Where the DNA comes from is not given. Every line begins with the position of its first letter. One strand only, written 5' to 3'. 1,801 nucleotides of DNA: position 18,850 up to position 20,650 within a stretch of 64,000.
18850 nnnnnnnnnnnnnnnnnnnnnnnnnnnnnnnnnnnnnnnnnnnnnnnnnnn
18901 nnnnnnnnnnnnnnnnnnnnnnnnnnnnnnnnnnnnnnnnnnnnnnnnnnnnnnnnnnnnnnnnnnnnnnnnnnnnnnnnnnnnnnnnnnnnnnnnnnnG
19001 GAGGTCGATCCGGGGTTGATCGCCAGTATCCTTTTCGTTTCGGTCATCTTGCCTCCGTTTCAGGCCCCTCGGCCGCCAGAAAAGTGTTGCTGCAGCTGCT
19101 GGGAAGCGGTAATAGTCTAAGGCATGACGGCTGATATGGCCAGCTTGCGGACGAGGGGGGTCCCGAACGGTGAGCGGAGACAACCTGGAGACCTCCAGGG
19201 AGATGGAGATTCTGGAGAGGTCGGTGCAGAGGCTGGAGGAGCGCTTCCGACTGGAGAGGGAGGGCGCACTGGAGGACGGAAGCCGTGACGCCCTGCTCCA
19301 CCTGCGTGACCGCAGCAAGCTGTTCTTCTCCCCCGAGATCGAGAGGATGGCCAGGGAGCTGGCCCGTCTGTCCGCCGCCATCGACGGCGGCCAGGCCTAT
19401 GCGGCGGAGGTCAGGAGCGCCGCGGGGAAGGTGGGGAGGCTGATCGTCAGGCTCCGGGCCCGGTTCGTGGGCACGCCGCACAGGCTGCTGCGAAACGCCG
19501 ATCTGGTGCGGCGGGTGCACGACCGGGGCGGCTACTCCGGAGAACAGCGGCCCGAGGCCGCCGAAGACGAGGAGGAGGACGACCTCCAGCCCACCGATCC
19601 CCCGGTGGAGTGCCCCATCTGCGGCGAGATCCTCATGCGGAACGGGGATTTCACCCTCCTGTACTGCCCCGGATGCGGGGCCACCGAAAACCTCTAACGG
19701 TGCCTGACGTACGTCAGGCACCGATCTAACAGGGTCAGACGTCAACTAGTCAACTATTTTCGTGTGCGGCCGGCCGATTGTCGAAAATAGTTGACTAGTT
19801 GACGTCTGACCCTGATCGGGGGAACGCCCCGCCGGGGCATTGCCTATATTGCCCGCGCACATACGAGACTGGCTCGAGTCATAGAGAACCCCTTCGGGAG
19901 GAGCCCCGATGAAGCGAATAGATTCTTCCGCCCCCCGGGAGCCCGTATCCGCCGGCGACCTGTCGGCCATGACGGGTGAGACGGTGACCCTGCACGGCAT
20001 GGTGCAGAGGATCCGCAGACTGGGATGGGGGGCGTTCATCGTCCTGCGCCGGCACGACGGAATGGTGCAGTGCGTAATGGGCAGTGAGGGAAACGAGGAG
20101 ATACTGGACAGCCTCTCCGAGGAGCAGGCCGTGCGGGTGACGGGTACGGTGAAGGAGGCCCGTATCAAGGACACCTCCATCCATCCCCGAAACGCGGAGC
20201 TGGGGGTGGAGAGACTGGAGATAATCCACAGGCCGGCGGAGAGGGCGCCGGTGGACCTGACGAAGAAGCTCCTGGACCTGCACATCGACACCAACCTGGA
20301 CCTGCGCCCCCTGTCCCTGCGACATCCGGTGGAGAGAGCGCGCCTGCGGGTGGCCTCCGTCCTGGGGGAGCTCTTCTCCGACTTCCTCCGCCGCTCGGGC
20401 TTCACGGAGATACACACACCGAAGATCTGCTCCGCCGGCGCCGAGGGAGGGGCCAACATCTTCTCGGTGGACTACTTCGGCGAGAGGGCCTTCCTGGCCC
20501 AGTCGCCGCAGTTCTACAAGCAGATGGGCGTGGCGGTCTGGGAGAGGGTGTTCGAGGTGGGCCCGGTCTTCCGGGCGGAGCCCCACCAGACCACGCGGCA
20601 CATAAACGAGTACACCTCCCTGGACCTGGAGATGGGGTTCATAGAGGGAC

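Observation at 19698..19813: Composite palindromic element between the zinc-ribbon ORF and aspS: a 26-nt perfect palindrome plus a 32-bp perfect AT-rich inverted repeat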

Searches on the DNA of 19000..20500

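Call 8: search_rna_families(source=window, start=19000, end=20500, threshold=evalue, max_evalue=10)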
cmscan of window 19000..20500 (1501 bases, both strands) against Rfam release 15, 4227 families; matches with E-value up to 10: 10.
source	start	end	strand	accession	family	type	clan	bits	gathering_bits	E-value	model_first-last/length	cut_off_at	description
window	19720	19816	-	RF00790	mir-358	Gene; miRNA;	-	32.1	65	8.5e-05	1-114/114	no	mir-358 microRNA precursor family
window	19734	19810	-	RF03771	mir-341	Gene; miRNA;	-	21.2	90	0.18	12-85/96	no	mir-341 microRNA precursor family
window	19741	19803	-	RF01038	mir-1307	Gene; miRNA;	-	20.4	69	1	1-90/90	no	mir-1307 microRNA precursor family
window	19734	19805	+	RF02369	h2cR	Gene; sRNA;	-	18.9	70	1.2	1-137/137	no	h2cR sRNA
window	19548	19587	+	RF01068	Guanidine-II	Cis-reg; riboswitch;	-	17.9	32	0.83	1-48/48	no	Guanidine-II riboswitch aptamer (mini-ykkC)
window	19357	19449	+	RF01754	radC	Cis-reg;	-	17.8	40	0.97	1-149/149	no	radC RNA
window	19693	19728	-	RF04085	mir-1271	Gene; miRNA;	-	17.7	80.5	1.2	1-77/77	no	mir-1271 microRNA precursor family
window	19695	19729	+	RF04085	mir-1271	Gene; miRNA;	-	15.7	80.5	4.8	1-77/77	no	mir-1271 microRNA precursor family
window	20064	20184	-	RF01974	H19_3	Gene; lncRNA;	-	14.9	46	6.3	1-116/116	no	H19 conserved region 3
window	19642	19681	+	RF00192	BLV_package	Cis-reg;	-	14.8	70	3.7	1-55/55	no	Bovine leukaemia virus RNA packaging signal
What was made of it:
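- On Known cis-regulatory RNA (T-box or other Rfam family): The region gave only microRNA-type hairpin hits far below threshold (best 32 bits against a threshold of 65), and no T-box is among the matches listed up to E=10 (call 8).
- No Rfam family reaches its threshold and no T-box is listed (call 8).
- Tried and rejected: Rfam search of 19000-20500 at permissive E-values (call 8): only sub-threshold microRNA-like hairpin hits.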

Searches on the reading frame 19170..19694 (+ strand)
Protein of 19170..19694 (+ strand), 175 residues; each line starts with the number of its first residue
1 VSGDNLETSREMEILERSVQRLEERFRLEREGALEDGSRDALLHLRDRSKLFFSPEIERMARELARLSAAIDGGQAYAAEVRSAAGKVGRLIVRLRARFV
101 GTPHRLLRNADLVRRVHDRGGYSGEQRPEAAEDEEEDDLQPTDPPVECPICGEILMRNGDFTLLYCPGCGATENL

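Call 19: search_protein_families(library=pfam, proteins=[window:19170-19694:+], max_evalue=0.01)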
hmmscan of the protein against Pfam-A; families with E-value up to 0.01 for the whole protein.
window:19170-19694:+ (175 aa): 0 families

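Call 30: find_encoding_contigs(protein=window:19170-19694:+, flank=10000, max_places=10)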
Protein window:19170-19694:+ (175 aa): 3 contigs read that carry it; 3 places shown.
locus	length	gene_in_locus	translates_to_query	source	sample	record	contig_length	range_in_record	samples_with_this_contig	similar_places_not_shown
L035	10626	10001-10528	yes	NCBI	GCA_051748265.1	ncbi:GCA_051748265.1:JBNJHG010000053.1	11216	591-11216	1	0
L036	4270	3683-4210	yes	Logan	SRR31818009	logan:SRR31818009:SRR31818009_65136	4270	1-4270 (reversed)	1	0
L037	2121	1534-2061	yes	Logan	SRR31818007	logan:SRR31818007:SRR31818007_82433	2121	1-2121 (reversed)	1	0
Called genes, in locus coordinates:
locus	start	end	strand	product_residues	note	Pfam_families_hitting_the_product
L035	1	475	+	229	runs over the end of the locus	PF04298:Zn_peptidase_2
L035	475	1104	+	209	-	PF02163:Peptidase_M50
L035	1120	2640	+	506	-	PF01364:Peptidase_C25 (faint)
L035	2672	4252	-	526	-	PF13145:Rotamase_2 (weak)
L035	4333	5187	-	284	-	-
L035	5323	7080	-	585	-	PF04932:Wzy_C (weak)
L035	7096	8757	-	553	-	PF01642:MM_CoA_mutase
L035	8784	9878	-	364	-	PF00871:Acetate_kinase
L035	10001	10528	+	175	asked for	-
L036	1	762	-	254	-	?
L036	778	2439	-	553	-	PF01642:MM_CoA_mutase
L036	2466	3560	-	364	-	PF00871:Acetate_kinase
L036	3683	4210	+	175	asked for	-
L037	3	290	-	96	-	?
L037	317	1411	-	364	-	PF00871:Acetate_kinase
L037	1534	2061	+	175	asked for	-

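Call 42: find_homologous_proteins(query=window:19170-19694:+, max_evalue=0.001)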
Query window:19170-19694:+ (175 aa): 14 proteins with E <= 0.001 among 567 candidates.
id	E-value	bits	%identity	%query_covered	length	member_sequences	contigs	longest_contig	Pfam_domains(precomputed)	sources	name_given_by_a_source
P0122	2.8e-108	377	99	100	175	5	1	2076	-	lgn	-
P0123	1.5e-95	336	89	100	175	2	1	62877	-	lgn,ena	-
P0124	3.8e-95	334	88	100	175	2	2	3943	-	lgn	-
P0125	5.7e-92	324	86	100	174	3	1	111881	-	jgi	-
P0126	7.9e-80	285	77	100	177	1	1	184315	-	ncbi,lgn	-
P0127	3.6e-78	279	77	100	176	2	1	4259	-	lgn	-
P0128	3.8e-63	230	63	100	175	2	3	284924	-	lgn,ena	-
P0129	6.8e-61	223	63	100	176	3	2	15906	-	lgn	-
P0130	5.9e-52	194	55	100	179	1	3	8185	-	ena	-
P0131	4.9e-41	158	47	100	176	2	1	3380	-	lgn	-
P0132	1.2e-39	154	44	100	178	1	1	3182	-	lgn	-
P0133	3.6e-39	152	44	100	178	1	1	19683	-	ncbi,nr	ncbi:hypothetical protein GF402_08650 [Candidatus Fermentibacteria bacterium]|nr:hypothetical protei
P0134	1.2e-34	138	42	100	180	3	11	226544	-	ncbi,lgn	-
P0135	2.9e-31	127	40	99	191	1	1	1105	-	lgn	-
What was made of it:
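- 19170..19697 (+): Upstream gene: 175-aa ORF with a C-terminal CxxC...CxxC zinc ribbon. It has no Pfam family. The elements begin one base after its stop codon TAA (19695-19697). Homologues at 40-99% identity were found; the one that carries a source name is Candidatus Fermentibacteria (call 42).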

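Call 43: find_encoding_contigs(protein=P0123, flank=10000, max_places=3)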
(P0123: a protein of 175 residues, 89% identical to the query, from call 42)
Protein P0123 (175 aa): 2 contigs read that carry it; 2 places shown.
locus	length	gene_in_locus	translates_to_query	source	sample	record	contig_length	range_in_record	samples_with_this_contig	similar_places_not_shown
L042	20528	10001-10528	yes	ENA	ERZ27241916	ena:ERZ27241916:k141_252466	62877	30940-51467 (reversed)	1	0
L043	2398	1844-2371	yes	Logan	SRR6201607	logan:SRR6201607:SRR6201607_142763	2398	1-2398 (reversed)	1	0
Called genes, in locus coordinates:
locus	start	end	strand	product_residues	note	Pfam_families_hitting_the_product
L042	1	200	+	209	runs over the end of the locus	PF02163:Peptidase_M50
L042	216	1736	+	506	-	PF01364:Peptidase_C25 (faint)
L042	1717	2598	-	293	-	-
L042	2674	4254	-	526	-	-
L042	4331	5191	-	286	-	-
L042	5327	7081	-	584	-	PF04932:Wzy_C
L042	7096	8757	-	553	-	PF01642:MM_CoA_mutase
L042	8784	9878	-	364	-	PF00871:Acetate_kinase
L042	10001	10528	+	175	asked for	-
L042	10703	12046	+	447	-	PF01336:tRNA_anti-codon, PF00152:tRNA-synt_2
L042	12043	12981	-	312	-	-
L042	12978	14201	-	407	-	PF12704:MacB_PCD, PF02687:FtsX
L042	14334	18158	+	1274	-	PF01364:Peptidase_C25, PF13860:FlgD_ig (weak)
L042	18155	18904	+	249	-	PF02146:SIR2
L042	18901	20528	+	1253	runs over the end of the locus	PF01364:Peptidase_C25, PF13860:FlgD_ig (weak)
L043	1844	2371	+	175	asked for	-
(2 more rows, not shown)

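Call 44: find_encoding_contigs(protein=P0125, flank=10000, max_places=3)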
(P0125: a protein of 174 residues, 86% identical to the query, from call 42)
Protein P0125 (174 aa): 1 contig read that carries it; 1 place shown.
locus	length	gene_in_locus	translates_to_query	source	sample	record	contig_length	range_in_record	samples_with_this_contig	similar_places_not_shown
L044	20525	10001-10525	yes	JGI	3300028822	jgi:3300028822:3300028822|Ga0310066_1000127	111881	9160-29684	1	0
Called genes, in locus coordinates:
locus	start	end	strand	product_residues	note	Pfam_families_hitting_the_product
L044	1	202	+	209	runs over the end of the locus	PF02163:Peptidase_M50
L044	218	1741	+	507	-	PF01364:Peptidase_C25 (faint)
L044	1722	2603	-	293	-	-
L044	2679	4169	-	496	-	PF13145:Rotamase_2 (weak)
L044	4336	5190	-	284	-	-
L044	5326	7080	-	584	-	PF04932:Wzy_C (weak)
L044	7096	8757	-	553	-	PF01642:MM_CoA_mutase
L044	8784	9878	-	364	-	PF00871:Acetate_kinase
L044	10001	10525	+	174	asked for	-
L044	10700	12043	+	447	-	PF01336:tRNA_anti-codon, PF00152:tRNA-synt_2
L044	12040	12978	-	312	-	-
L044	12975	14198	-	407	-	PF12704:MacB_PCD, PF02687:FtsX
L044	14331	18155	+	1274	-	PF01364:Peptidase_C25, PF13860:FlgD_ig (faint)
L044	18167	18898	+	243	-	PF02146:SIR2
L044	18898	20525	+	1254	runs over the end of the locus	PF01364:Peptidase_C25, PF13860:FlgD_ig (weak)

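Call 45: find_encoding_contigs(protein=P0126, flank=10000, max_places=3)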
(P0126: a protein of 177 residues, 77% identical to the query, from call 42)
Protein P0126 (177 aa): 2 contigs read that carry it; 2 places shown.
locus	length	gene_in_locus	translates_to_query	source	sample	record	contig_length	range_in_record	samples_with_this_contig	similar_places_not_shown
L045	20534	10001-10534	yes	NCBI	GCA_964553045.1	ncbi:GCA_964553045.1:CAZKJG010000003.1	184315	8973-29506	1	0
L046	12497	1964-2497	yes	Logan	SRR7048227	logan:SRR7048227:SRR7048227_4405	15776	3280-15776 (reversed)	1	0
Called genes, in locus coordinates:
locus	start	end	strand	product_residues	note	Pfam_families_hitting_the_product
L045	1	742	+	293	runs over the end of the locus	PF04468:PSP1, PF28472:PSP1_3rd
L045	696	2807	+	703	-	PF00133:tRNA-synt_1, PF09334:tRNA-synt_1g, PF19303:Anticodon_3, PF01588:tRNA_bind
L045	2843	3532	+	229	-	PF04298:Zn_peptidase_2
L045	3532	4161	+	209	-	PF02163:Peptidase_M50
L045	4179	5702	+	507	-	-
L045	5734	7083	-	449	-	-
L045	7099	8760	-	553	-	PF01642:MM_CoA_mutase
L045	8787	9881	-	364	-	PF00871:Acetate_kinase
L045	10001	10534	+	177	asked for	-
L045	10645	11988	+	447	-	PF01336:tRNA_anti-codon, PF00152:tRNA-synt_2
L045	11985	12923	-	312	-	-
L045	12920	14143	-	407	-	PF12704:MacB_PCD, PF02687:FtsX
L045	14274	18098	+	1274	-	PF01364:Peptidase_C25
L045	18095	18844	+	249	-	PF02146:SIR2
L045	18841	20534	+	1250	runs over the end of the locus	PF01364:Peptidase_C25, PF13860:FlgD_ig (weak)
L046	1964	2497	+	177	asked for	-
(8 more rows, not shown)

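Call 46: find_encoding_contigs(protein=P0128, flank=10000, max_places=3)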
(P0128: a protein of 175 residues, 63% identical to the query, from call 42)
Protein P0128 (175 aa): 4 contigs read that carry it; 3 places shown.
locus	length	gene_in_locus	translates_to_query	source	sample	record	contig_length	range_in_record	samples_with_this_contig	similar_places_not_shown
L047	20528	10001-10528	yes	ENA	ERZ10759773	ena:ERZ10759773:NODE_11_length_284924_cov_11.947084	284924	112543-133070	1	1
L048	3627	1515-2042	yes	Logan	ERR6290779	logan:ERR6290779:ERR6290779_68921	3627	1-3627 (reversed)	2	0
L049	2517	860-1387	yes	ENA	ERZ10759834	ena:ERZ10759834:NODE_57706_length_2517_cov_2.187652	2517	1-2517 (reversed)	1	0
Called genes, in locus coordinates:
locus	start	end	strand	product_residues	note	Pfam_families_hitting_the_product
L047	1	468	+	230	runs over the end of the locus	PF04298:Zn_peptidase_2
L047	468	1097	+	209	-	PF02163:Peptidase_M50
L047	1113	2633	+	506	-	PF18962:Por_Secre_tail (faint)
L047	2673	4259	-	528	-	PF13145:Rotamase_2 (weak)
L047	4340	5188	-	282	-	-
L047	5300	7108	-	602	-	-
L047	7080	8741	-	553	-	PF01642:MM_CoA_mutase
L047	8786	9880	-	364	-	PF00871:Acetate_kinase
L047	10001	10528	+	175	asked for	-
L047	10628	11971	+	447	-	PF01336:tRNA_anti-codon, PF00152:tRNA-synt_2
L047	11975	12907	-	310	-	-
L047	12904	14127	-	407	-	PF12704:MacB_PCD, PF02687:FtsX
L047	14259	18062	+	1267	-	PF01364:Peptidase_C25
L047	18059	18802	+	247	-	PF02146:SIR2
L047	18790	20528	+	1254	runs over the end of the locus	PF01364:Peptidase_C25, PF13860:FlgD_ig (weak)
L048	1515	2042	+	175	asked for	-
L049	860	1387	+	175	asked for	-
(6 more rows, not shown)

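Call 59: find_encoding_contigs(protein=P0124, flank=3000, max_places=4)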
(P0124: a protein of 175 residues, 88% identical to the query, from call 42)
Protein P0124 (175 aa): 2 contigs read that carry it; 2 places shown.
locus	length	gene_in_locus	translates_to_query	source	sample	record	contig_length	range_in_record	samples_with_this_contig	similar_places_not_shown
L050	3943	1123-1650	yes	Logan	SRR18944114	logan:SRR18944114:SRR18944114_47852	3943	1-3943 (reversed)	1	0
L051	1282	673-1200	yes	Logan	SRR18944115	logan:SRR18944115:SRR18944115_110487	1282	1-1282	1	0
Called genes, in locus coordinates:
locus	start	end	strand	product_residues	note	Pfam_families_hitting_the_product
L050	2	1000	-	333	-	?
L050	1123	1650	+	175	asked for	-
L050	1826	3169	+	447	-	PF01336:tRNA_anti-codon, PF00152:tRNA-synt_2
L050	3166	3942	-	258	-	?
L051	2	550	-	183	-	?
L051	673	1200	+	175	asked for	-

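Call 60: find_encoding_contigs(protein=P0134, flank=3000, max_places=4)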
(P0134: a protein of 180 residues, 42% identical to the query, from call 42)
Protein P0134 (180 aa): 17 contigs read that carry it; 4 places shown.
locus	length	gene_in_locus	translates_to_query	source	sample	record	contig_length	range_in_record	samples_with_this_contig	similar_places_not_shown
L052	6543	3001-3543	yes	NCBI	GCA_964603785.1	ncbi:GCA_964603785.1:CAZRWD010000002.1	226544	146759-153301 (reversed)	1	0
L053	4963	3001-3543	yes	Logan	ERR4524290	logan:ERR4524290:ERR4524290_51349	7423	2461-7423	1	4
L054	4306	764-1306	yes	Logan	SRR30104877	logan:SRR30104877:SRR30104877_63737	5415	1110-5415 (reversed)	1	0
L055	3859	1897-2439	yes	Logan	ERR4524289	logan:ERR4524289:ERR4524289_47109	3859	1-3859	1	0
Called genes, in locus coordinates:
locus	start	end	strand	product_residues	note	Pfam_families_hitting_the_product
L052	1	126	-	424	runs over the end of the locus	-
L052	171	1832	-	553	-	PF01642:MM_CoA_mutase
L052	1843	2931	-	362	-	PF00871:Acetate_kinase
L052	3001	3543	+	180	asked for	-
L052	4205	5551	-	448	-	PF01336:tRNA_anti-codon (weak), PF00152:tRNA-synt_2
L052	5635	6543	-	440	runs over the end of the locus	PF00202:Aminotran_3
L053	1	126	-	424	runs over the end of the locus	-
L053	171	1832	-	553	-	PF01642:MM_CoA_mutase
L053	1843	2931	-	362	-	PF00871:Acetate_kinase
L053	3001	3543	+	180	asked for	-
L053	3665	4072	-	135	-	PF01205:Impact_N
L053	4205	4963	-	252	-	?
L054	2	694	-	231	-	?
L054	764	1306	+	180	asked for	-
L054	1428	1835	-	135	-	PF01205:Impact_N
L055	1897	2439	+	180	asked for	-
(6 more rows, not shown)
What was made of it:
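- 19170..19697 (+): Of nine relative loci that reach past the ORF, six (at 63-89% identity) keep aspS directly downstream on the same strand; in the three at 42%, aspS lies further away on the opposite strand (calls 43-46, 59, 60).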
